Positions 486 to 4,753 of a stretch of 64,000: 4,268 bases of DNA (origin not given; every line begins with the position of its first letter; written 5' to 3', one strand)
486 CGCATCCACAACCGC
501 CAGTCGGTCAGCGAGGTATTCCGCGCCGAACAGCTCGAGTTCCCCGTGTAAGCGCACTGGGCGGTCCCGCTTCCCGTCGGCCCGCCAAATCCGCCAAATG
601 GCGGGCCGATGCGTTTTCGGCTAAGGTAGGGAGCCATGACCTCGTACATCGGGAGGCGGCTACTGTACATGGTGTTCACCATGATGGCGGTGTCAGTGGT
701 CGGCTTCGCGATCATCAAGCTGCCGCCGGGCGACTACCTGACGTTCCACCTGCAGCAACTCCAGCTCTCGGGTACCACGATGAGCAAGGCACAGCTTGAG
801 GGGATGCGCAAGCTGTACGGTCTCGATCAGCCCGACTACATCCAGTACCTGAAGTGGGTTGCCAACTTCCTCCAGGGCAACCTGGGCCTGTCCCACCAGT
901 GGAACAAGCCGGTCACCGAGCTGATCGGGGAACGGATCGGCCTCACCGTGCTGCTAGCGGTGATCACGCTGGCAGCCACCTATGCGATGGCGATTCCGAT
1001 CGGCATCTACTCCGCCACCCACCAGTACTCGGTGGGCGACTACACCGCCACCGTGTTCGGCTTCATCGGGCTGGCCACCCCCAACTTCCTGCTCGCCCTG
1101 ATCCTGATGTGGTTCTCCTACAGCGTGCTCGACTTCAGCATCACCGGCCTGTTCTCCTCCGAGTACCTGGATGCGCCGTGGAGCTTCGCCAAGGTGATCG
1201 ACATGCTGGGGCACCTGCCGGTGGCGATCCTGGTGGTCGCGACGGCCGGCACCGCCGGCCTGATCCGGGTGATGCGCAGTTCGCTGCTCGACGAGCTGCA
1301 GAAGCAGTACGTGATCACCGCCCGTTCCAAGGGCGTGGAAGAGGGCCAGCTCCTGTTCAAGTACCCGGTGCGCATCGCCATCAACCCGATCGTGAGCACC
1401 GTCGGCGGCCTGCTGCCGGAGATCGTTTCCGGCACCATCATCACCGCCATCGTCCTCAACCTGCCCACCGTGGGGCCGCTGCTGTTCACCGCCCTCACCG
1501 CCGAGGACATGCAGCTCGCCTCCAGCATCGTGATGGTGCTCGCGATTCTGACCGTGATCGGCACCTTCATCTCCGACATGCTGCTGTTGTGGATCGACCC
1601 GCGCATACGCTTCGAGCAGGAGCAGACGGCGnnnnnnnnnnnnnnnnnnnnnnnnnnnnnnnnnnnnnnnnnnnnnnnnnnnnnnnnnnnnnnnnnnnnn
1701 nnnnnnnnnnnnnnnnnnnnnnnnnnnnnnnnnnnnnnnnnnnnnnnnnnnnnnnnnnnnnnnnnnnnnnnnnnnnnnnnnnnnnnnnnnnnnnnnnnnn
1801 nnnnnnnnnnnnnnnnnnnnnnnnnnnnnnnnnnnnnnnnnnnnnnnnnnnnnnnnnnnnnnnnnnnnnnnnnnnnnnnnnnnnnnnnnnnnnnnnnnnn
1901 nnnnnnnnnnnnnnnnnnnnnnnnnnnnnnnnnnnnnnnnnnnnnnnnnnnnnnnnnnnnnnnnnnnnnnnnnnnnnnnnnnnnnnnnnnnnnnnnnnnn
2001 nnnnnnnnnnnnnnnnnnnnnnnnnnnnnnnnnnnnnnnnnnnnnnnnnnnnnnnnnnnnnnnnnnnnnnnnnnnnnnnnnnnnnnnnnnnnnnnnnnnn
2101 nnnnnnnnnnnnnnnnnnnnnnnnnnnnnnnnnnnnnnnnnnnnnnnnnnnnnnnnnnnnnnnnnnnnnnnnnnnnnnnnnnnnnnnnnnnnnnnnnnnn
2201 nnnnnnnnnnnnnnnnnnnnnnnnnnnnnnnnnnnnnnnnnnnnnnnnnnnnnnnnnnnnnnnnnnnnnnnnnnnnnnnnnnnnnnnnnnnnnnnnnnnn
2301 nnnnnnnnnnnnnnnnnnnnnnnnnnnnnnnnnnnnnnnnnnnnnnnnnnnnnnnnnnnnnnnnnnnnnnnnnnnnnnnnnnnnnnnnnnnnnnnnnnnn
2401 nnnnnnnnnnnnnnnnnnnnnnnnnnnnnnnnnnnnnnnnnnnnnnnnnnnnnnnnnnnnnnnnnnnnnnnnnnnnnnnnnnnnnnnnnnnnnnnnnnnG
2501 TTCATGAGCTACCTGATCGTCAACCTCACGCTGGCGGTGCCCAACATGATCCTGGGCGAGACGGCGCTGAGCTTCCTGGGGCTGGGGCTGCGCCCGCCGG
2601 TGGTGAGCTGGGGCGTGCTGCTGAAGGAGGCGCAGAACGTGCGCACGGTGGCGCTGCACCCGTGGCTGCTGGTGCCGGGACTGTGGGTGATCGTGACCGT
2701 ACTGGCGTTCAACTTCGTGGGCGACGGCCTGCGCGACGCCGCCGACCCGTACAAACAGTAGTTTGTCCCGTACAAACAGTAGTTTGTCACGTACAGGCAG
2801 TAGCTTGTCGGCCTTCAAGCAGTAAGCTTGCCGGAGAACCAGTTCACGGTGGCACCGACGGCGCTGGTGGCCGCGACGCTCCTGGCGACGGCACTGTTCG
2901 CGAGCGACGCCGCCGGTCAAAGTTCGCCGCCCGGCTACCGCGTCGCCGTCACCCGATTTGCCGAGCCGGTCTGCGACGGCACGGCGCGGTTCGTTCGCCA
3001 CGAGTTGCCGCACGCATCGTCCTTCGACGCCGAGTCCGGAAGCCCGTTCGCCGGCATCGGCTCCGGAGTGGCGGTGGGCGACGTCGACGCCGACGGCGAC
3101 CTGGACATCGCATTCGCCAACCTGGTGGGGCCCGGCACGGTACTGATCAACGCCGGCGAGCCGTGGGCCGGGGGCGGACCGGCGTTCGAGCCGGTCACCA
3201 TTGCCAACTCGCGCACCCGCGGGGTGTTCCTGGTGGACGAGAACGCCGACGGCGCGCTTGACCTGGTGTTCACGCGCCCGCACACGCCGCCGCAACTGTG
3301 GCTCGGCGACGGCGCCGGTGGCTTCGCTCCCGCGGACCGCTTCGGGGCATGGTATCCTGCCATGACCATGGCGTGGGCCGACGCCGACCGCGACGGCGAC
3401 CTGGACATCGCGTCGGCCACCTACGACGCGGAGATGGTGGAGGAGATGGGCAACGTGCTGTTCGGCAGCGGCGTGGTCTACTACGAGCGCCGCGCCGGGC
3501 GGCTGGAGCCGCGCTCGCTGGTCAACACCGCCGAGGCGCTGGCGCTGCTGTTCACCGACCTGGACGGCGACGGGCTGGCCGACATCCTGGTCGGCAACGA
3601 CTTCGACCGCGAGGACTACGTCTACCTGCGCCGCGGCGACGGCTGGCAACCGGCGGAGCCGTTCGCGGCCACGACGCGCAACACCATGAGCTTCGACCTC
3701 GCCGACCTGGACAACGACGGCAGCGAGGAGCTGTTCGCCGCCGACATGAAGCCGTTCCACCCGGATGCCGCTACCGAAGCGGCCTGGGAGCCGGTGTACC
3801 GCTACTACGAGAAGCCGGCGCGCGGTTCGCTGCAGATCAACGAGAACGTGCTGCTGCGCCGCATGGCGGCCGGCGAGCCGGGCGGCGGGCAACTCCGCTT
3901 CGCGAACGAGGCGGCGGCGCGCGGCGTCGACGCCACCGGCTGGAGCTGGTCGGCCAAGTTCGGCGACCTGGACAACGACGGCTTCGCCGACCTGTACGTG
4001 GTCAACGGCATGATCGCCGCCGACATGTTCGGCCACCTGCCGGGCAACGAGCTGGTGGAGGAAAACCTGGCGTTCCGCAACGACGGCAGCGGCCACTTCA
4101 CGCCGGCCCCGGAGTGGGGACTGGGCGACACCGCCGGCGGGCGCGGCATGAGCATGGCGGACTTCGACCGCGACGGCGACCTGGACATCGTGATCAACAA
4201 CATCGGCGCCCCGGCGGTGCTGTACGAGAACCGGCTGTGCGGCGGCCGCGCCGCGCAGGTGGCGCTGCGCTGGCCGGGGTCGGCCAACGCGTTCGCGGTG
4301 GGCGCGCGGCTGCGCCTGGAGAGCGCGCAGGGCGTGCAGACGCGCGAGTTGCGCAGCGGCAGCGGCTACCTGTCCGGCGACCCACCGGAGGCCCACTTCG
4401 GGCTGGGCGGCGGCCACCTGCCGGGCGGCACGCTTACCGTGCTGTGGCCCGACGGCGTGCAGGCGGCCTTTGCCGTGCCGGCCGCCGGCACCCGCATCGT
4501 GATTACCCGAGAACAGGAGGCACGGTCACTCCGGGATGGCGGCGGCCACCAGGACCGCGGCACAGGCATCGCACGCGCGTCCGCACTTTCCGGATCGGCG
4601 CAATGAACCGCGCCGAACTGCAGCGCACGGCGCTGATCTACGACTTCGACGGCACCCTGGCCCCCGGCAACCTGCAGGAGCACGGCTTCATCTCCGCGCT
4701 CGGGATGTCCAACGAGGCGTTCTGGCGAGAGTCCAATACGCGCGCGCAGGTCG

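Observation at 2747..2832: Four tandem 21-bp hairpin units with compensatory stem substitutions between the peptide permease and the CRTAC1-like gene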

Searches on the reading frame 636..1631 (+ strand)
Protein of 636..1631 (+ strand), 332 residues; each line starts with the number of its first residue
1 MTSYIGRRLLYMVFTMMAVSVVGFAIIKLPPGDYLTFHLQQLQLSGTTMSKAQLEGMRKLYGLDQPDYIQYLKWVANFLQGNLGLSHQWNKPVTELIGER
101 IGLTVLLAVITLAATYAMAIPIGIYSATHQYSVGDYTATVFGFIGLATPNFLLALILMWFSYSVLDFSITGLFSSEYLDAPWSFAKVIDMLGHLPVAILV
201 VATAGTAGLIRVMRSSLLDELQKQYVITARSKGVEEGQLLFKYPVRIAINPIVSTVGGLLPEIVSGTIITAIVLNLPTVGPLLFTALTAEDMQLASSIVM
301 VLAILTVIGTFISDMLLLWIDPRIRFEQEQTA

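Call 13: search_protein_families(library=pfam, proteins=[window:636-1631:+])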
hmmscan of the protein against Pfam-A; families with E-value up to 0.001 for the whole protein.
window:636-1631:+ (332 aa): 2 families
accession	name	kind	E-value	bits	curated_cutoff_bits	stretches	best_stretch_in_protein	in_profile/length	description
PF00528.27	BPD_transp_1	-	2.7e-25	89.6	26.4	1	119-325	1-183/184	Binding-protein-dependent transport system inner membrane component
PF19300.4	BPD_transp_1_N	-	5.6e-06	27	23.8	1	1-82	1-76/114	Binding-prot-dependent transport system membrane comp, N-term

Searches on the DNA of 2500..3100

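Call 10: search_rna_families(source=window, start=2500, end=3100, threshold=evalue, max_evalue=10)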
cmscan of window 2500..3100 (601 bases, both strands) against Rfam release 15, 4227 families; matches with E-value up to 10: 2.
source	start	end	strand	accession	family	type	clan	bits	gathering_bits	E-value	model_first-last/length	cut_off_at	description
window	2831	2965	-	RF01672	P2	Gene; sRNA;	-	22.6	80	0.16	1-138/138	no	Psudomonas sRNA P2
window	2827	2938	+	RF00312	snoZ206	Gene; snRNA; snoRNA; CD-box;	-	14.8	50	7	1-129/129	no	Small nucleolar RNA Z206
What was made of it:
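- On Any curated RNA family (Rfam 15): Only two sub-threshold hits outside the array (P2 at 22.6 bits against a gathering score of 80; snoZ206 at 14.8 against 50) (call 10).
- Tried and rejected: Rfam at a permissive E-value on 2500-3100: nothing in the array (call 10).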

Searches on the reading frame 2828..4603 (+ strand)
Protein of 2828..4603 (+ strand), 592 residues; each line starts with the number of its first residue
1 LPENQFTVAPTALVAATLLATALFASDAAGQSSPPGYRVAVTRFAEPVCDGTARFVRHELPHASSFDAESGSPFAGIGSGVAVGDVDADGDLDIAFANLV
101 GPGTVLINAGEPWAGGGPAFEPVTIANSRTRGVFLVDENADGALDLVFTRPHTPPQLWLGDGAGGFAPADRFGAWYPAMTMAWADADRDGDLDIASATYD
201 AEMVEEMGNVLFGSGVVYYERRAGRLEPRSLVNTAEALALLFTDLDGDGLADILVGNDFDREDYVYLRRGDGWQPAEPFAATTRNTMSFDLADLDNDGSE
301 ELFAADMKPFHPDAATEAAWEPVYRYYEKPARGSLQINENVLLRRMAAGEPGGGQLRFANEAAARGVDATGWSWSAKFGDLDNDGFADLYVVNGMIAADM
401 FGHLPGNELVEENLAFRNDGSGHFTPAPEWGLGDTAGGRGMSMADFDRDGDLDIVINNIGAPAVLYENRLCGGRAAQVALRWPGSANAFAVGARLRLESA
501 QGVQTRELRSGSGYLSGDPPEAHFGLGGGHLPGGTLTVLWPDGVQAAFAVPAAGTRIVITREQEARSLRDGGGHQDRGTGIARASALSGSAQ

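Call 13: search_protein_families(library=pfam, proteins=[window:2828-4603:+])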
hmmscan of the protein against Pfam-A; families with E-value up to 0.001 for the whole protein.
window:2828-4603:+ (592 aa): 3 families
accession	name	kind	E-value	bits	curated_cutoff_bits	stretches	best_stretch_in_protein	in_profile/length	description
PF13517.12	FG-GAP_3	-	2.9e-38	130.7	26.9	4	244-303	1-60/61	FG-GAP-like repeat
PF07593.17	UnbV_ASPIC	-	3.2e-14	53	23.4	1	490-556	1-66/68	ASPIC and UnbV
PF01839.29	FG-GAP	-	2.1e-12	47.1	22.1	1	239-260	4-25/37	FG-GAP repeat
